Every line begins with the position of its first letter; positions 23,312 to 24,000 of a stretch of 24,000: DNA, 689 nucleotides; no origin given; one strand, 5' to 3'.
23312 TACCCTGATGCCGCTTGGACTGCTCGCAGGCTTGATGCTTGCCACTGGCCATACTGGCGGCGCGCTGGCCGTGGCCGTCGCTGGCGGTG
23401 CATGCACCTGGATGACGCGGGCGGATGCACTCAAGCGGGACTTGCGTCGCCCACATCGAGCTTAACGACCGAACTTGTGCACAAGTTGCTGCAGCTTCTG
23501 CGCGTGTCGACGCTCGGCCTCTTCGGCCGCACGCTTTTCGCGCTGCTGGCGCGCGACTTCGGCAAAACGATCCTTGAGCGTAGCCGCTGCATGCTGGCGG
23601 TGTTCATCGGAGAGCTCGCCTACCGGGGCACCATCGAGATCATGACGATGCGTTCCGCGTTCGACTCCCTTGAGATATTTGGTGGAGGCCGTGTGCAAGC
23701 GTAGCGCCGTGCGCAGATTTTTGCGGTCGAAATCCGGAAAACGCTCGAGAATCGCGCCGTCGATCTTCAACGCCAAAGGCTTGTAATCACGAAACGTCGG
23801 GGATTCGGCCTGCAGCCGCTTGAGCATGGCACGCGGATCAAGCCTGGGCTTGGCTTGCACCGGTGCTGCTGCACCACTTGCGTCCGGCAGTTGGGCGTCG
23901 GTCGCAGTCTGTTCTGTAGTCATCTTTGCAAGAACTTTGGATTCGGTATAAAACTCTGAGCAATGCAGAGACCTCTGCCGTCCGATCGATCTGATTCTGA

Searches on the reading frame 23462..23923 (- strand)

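Call 10: search_protein_families(library=pfam, proteins=[window:23462-23923:-], max_evalue=0.01)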
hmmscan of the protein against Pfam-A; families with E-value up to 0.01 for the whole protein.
window:23462-23923:- (153 aa): 1 family
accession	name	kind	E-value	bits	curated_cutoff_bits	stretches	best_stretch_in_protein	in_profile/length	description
PF04352.18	ProQ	-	1.2e-22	80.4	27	1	32-128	6-108/109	ProQ/FINO family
